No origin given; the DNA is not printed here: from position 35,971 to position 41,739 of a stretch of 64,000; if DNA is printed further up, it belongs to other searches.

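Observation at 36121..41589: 1822-aa acidic, motif-less cytoplasmic protein inserted between murF and mraY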

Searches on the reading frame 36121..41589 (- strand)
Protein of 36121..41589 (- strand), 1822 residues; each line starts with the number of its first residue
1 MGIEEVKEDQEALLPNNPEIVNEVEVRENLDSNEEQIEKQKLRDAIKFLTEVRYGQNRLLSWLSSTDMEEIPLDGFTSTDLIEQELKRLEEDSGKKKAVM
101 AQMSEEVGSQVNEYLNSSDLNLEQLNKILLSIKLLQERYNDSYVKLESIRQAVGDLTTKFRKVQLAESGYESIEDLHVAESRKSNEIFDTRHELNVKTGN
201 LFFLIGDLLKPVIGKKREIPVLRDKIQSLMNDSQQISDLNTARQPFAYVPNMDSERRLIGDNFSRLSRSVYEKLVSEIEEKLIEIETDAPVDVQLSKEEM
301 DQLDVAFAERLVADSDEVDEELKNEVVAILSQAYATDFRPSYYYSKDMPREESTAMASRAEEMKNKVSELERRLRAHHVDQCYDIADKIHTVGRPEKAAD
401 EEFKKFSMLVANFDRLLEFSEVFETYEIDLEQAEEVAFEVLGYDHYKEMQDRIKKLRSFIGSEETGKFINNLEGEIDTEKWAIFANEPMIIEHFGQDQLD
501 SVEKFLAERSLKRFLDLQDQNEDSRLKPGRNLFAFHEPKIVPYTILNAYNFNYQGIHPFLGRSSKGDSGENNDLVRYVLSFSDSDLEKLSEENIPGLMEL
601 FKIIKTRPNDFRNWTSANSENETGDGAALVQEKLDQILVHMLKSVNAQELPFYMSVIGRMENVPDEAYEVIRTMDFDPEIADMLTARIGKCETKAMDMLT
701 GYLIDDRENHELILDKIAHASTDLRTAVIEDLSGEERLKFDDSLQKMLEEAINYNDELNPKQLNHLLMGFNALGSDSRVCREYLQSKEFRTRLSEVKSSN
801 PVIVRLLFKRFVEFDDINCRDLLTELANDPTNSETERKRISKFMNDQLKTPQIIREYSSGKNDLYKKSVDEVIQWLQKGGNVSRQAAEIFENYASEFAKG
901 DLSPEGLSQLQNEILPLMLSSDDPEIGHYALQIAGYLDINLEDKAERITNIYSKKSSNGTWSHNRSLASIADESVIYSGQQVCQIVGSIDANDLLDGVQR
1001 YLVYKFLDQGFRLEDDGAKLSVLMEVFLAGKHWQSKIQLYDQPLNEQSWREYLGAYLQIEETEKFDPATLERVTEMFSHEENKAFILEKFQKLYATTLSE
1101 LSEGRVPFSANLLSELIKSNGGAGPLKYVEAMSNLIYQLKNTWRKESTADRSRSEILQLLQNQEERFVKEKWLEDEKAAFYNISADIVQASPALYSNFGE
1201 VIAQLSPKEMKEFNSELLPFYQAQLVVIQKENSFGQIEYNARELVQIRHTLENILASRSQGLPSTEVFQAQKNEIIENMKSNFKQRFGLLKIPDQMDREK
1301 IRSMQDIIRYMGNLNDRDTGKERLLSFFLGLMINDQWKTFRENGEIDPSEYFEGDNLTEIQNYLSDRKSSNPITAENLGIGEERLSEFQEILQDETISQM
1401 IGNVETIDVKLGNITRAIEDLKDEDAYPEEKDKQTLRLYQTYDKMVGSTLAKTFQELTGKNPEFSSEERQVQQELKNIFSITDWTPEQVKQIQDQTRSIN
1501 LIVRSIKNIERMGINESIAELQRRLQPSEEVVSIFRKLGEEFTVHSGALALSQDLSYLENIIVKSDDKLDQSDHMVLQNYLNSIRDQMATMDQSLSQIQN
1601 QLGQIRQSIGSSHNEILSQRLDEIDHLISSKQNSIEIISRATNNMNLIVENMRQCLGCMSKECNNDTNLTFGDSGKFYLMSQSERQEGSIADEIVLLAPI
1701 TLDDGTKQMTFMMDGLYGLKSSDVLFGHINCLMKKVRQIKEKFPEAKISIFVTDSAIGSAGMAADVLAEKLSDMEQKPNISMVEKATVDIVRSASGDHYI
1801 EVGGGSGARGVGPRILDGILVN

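Call 4: search_protein_families(library=pfam, proteins=[window:36121-41589:-], max_evalue=0.01)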
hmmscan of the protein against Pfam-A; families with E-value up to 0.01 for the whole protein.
window:36121-41589:- (1822 aa): 0 families

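Call 7: search_protein_families(library=ncbifam, proteins=[window:36121-41589:-], max_evalue=0.1)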
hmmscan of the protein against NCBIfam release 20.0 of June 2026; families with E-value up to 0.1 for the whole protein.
window:36121-41589:- (1822 aa): 0 families

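Call 8: find_homologous_proteins(query=window:36121-41589:-)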
Query window:36121-41589:- (1822 aa): 4 proteins with E <= 0.001 among 8000 candidates.
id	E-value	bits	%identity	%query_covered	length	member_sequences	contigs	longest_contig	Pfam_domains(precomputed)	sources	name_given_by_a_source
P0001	0.0e+0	4011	100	100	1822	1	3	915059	-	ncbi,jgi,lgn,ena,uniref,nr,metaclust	ncbi:TPA: hypothetical protein DD449_02395 [Candidatus Berkelbacteria bacterium]|uniref:Uncharacteri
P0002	0.0e+0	1506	43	98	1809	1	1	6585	-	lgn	-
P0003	2.9e-184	634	43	39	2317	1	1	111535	-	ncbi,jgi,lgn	ncbi:MAG: hypothetical protein WC752_01575 [Patescibacteria group bacterium]|jgi:hypothetical protei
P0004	4.3e-61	225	30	29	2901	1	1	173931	-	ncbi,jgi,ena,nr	ncbi:hypothetical protein M0P48_01735 [Candidatus Gracilibacteria bacterium]|nr:hypothetical protein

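Call 9: search_solved_structures(query=window:36121-41589:-, max_evalue=1)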
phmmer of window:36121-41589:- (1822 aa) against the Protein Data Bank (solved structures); distinct sequences matched with E-value up to 1: 2.
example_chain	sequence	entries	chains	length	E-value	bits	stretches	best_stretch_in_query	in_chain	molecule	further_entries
1eov_A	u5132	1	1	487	0.79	10.5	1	392-473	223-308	ASPARTYL-TRNA SYNTHETASE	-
1asy_A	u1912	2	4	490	0.8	10.4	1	392-473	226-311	ASPARTYL-tRNA SYNTHETASE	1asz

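Call 12: find_encoding_contigs(protein=P0003, flank=10000, max_places=3)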
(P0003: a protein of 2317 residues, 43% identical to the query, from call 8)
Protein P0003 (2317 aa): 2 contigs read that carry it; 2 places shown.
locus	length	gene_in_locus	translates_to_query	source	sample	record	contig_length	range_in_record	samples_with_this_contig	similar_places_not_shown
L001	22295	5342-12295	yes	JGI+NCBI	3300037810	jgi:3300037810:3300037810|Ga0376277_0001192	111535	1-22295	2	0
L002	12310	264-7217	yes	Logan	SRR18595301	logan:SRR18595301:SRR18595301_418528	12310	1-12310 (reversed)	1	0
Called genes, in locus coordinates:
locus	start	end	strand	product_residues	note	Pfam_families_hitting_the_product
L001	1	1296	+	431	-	PF01839:FG-GAP (weak), PF13517:FG-GAP_3 (faint), PF01839:FG-GAP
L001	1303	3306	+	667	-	PF13517:FG-GAP_3 (faint), PF01839:FG-GAP (weak)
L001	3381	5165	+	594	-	PF00009:GTP_EFTU, PF03144:GTP_EFTU_D2, PF00679:EFG_C, PF06421:LepA_C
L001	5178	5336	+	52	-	-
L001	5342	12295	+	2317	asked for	-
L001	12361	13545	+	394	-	PF01098:FTSW_RODA_SPOVE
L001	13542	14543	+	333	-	PF03033:Glyco_transf_28, PF04101:Glyco_tran_28_C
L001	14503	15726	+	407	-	PF08245:Mur_ligase_M, PF02875:Mur_ligase_C, PF27239:FOL3_C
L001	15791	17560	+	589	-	PF00041:fn3, PF18998:Flg_new_2, PF09479:Flg_new, PF13290:CHB_HEX_C_1, PF13287:Fn3_assoc, PF13290:CHB_HEX_C_1, PF07603:Lcl_C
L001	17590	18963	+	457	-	PF01225:Mur_ligase, PF08245:Mur_ligase_M, PF02875:Mur_ligase_C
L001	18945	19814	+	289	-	PF01565:FAD_binding_4, PF02873:MurB_C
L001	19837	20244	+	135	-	PF02482:Ribosomal_S30AE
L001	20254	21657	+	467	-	PF07517:SecA_DEAD, PF01043:SecA_PP_bind, PF21090:P-loop_SecA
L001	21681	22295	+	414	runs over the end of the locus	PF21090:P-loop_SecA, PF07516:SecA_SW, PF02810:SEC-C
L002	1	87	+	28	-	?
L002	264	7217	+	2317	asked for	-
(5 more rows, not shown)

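Call 13: find_encoding_contigs(protein=P0004, flank=10000, max_places=3)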
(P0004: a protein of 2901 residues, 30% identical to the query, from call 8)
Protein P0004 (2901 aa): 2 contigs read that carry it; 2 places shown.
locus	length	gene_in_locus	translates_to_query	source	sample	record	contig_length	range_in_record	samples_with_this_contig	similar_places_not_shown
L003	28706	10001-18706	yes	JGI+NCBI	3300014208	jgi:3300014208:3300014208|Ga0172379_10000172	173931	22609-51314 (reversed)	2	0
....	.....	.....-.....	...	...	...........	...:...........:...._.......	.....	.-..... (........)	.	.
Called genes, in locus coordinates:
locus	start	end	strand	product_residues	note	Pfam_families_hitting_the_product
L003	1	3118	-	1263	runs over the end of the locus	PF04563:RNA_pol_Rpb2_1, PF04561:RNA_pol_Rpb2_2, PF04565:RNA_pol_Rpb2_3, PF10385:RNA_pol_Rpb2_45, PF00562:RNA_pol_Rpb2_6, PF04560:RNA_pol_Rpb2_7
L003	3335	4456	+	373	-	PF18306:LDcluster4 (weak)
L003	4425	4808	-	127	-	-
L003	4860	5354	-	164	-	-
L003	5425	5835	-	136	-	-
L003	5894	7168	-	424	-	PF02403:Seryl_tRNA_N, PF00587:tRNA-synt_2b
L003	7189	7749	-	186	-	PF08207:EFP_N, PF01132:EFP, PF09285:Elong-fact-P_C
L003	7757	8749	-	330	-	PF00152:tRNA-synt_2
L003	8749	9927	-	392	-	PF00342:PGI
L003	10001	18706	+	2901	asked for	-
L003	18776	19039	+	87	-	-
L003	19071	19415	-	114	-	-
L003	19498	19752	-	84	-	PF09932:DUF2164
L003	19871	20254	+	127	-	-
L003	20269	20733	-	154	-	PF13420:Acetyltransf_4, PF00583:Acetyltransf_1, PF13302:Acetyltransf_3 (weak), PF13673:Acetyltransf_10, PF13508:Acetyltransf_7, PF08445:FR47 (weak)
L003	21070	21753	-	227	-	-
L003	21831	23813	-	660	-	PF00012:HSP70, PF06723:MreB_Mbl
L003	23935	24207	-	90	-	PF05016:ParE_toxin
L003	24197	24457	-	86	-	-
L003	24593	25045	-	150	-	-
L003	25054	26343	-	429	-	-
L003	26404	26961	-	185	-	PF01025:GrpE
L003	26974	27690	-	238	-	PF03444:WHD_HrcA (faint), PF01628:HrcA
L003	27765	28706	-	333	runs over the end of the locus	PF00044:Gp_dh_N, PF02800:Gp_dh_C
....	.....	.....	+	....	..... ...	-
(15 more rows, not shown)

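Call 68: find_encoding_contigs(protein=P0002, flank=10000, max_places=3)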
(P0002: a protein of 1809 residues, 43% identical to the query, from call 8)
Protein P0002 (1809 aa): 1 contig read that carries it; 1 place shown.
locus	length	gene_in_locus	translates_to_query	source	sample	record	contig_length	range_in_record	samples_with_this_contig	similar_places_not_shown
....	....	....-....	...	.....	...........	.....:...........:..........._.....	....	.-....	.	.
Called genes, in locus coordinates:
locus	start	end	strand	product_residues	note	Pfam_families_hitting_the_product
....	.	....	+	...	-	?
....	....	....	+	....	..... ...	-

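Call 75: search_protein_families(library=pfam, proteins=[P0004], max_evalue=0.01)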
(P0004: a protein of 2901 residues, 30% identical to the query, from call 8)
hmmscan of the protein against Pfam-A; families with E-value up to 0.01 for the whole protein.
P0004 (2901 aa): 1 family
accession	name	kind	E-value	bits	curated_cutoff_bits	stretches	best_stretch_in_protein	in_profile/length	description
PF14071.11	YlbD_coat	-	0.0097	16.6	27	0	2546-2613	54-121/126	Putative coat protein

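Call 76: search_protein_families(library=pfam, proteins=[P0003], max_evalue=0.01)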
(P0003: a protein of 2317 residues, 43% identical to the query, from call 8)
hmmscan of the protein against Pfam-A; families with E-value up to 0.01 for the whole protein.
P0003 (2317 aa): 0 families

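Call 80: find_homologous_proteins(query=L003:20269-20733:-, max_evalue=0.00001)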
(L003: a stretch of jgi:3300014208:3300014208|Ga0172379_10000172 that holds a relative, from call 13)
Query L003:20269-20733:- (154 aa): 13 proteins with E <= 0.00001 among 26 candidates.
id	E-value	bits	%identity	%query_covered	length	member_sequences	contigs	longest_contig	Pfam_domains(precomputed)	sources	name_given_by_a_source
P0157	3.7e-97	340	100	100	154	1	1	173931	PF13673.14,PF13420.14,PF13302.14,PF13508.14,PF08445.17,PF00583.32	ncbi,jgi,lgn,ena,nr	ncbi:GNAT family N-acetyltransferase [Candidatus Gracilibacteria bacterium]|nr:GNAT family N-acetylt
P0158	1.5e-79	283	81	100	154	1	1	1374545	PF13673.14,PF13420.14,PF13302.14,PF13508.14,PF08445.17,PF00583.32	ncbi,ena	-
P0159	5.4e-79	281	79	100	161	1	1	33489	PF13673.14,PF13420.14,PF13302.14,PF13508.14,PF08445.17,PF00583.32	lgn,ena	-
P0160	1.4e-77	277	77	100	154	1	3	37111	PF13673.14,PF13420.14,PF13302.14,PF13508.14,PF08445.17,PF00583.32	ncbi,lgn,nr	ncbi:GNAT family N-acetyltransferase [Patescibacteria group bacterium]|nr:GNAT family N-acetyltransf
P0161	9.6e-72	258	71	100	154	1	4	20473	PF13673.14,PF13420.14,PF13302.14,PF13508.14,PF08445.17,PF14542.13,PF00583.32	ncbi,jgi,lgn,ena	-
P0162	1.7e-69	251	71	100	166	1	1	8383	PF13673.14,PF13420.14,PF13302.14,PF13508.14,PF08445.17,PF00583.32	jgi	-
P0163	2.0e-67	244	69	100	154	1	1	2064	PF13673.14,PF13420.14,PF13302.14,PF13508.14,PF08445.17,PF14542.13,PF00583.32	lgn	-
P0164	1.2e-63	232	66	100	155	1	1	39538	PF13673.14,PF13420.14,PF13302.14,PF13508.14,PF08445.17,PF00583.32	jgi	-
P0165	1.4e-61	225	64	100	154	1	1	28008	PF13673.14,PF13420.14,PF13302.14,PF13508.14,PF00583.32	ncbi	ncbi:GNAT family N-acetyltransferase [Patescibacteria group bacterium]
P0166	6.2e-50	187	55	100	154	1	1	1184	PF13673.14,PF13420.14,PF13302.14,PF13508.14,PF08445.17,PF14542.13,PF00583.32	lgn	-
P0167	2.7e-49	185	52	99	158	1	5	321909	PF13673.14,PF13420.14,PF13302.14,PF13508.14,PF21926.3,PF08445.17,PF00583.32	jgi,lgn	jgi:N-acetylglutamate synthase-like GNAT family acetyltransferase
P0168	5.9e-49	184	56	100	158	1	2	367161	PF13673.14,PF13420.14,PF13302.14,PF13508.14,PF08445.17,PF14542.13,PF00583.32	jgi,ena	jgi:N-acetylglutamate synthase-like GNAT family acetyltransferase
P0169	8.4e-18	83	40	84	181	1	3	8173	PF13673.14,PF13508.14,PF00583.32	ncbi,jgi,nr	ncbi:MAG: family acetyltransferase [Chitinophagaceae bacterium]|jgi:GNAT superfamily N-acetyltransfe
